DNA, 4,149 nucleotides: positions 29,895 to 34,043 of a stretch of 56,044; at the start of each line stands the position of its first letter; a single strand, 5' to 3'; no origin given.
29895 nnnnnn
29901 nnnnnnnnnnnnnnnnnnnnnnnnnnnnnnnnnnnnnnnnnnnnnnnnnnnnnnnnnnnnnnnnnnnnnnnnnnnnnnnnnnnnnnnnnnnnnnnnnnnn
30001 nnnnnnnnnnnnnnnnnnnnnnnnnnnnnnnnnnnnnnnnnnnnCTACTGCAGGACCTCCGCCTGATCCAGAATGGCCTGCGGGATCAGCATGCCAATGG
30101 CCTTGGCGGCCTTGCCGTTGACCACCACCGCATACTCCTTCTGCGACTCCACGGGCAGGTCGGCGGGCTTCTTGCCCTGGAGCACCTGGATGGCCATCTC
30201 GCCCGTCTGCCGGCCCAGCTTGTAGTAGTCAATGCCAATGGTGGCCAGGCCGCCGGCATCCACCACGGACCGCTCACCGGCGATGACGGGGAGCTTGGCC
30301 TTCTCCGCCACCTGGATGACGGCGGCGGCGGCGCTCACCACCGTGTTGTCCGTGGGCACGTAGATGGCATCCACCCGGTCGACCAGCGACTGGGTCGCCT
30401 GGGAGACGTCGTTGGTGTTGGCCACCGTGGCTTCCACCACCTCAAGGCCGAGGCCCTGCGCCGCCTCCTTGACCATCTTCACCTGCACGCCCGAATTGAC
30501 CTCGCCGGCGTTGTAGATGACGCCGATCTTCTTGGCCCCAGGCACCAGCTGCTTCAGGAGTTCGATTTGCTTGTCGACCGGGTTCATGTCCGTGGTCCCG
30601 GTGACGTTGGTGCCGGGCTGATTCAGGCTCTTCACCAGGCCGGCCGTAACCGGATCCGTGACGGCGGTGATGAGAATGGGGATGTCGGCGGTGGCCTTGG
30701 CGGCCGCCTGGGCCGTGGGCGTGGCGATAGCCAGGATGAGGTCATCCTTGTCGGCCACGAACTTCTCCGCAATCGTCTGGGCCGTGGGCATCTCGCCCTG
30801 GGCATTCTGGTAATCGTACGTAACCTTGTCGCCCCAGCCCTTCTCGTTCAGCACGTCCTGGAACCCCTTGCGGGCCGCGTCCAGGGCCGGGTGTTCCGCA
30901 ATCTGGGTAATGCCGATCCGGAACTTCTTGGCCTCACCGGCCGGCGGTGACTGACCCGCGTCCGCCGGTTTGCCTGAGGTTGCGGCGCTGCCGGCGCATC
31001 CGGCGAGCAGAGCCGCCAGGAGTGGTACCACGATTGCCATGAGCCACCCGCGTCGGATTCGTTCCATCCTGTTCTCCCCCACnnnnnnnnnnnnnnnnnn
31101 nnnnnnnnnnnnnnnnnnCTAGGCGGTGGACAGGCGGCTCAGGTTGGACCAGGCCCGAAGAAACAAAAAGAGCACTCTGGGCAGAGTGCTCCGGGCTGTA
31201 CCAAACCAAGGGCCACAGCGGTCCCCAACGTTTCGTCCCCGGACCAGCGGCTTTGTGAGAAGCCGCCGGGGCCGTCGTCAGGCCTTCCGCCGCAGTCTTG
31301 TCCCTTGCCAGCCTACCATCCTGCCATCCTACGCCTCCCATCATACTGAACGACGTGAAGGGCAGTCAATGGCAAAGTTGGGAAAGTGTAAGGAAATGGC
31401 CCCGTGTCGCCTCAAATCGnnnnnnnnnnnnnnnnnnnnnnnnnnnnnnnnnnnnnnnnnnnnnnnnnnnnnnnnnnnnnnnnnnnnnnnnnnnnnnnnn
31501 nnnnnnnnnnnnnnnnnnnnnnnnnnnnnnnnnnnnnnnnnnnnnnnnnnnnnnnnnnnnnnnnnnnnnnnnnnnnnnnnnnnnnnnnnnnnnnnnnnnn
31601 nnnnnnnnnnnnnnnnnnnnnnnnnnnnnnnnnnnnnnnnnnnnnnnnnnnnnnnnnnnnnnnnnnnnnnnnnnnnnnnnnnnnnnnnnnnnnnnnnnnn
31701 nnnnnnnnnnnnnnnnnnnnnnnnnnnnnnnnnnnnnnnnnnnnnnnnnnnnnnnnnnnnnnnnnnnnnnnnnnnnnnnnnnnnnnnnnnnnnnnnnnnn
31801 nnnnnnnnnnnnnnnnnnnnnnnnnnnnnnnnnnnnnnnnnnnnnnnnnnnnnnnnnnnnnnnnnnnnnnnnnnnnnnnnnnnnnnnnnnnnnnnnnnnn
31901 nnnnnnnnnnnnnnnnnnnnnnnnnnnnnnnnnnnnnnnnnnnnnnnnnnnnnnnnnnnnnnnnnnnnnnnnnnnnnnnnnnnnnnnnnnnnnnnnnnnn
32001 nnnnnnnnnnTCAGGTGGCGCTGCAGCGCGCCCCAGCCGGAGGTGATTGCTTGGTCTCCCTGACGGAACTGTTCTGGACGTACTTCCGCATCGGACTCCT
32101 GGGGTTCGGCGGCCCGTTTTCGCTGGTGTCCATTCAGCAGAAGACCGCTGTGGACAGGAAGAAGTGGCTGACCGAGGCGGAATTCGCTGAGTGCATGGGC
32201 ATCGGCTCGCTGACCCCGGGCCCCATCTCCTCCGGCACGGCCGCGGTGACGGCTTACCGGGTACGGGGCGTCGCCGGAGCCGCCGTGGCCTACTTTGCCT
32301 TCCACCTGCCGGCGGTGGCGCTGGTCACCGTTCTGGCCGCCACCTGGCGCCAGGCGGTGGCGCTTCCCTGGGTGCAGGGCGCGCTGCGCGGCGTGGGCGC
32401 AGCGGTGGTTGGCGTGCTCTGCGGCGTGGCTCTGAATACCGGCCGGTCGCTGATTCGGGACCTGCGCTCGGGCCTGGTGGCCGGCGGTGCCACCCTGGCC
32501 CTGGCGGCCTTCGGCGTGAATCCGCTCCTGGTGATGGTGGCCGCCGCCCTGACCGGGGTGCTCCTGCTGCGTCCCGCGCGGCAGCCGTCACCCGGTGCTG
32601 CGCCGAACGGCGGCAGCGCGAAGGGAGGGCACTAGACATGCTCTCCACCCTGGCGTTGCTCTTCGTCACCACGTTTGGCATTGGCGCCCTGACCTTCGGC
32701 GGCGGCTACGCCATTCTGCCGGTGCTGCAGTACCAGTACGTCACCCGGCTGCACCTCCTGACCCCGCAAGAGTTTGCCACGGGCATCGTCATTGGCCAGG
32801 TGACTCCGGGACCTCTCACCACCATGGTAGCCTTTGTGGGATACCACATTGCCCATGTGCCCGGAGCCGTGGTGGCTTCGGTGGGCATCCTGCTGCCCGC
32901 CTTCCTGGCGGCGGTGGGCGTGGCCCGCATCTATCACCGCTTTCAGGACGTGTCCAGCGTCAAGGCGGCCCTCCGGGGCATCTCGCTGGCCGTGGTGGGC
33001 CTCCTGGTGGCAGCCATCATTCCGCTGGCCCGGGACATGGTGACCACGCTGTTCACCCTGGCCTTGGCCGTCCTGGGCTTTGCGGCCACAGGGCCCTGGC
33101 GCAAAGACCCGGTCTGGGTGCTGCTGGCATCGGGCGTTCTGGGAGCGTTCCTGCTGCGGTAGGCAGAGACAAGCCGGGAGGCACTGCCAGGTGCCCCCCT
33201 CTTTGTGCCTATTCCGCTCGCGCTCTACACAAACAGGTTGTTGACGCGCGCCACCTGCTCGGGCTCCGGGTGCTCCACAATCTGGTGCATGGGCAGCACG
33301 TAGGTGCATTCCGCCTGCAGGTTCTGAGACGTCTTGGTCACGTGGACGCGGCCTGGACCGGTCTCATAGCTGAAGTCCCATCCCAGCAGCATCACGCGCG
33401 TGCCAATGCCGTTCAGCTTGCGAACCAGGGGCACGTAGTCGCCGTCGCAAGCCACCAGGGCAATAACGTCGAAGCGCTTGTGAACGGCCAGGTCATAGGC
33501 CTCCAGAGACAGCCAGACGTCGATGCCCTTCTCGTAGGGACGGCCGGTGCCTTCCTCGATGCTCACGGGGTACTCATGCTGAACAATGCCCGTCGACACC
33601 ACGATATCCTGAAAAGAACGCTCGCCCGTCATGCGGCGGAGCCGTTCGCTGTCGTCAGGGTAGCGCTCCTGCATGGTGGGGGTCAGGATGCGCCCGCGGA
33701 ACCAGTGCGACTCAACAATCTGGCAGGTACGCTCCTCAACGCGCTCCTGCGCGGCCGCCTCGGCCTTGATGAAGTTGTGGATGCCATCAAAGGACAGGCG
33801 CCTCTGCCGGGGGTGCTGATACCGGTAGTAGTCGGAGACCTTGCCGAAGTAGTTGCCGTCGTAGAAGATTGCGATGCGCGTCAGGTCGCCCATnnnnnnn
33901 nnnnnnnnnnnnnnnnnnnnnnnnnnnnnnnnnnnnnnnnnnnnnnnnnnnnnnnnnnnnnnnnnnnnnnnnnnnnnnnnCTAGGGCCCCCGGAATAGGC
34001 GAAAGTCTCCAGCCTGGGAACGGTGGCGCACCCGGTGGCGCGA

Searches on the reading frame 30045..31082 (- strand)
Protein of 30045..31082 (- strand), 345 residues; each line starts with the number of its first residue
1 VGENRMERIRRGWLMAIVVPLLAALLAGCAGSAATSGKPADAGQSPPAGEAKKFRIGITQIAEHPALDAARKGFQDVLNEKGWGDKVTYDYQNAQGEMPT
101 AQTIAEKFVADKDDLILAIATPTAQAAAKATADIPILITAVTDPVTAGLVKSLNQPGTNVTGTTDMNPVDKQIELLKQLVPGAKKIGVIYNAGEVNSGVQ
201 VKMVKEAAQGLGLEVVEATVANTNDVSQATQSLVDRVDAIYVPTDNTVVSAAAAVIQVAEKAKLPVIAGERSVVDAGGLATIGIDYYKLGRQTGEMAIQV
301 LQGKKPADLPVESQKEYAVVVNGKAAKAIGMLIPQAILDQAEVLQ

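Call 55: search_protein_families(library=pfam, proteins=[window:30045-31082:-], max_evalue=0.00001)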
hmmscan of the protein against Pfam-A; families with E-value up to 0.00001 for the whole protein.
window:30045-31082:- (345 aa): 2 families
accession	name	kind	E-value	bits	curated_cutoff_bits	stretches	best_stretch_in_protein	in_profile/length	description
PF04392.18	ABC_sub_bind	-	6.4e-96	321.5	25.9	1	56-342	2-290/293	ABC transporter substrate binding protein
PF13407.12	Peripla_BP_4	-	1.6e-08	34.9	35.1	1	202-320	18-127/258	Periplasmic binding protein domain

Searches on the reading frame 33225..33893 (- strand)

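Call 56: search_protein_families(library=pfam, proteins=[window:33225-33893:-], max_evalue=0.00001)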
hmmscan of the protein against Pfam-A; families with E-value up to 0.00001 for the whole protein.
window:33225-33893:- (222 aa): 1 family
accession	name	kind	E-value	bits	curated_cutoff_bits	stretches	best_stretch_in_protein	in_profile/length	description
PF01936.24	NYN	-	6.5e-14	53.1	24.2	1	6-200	1-142/145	NYN domain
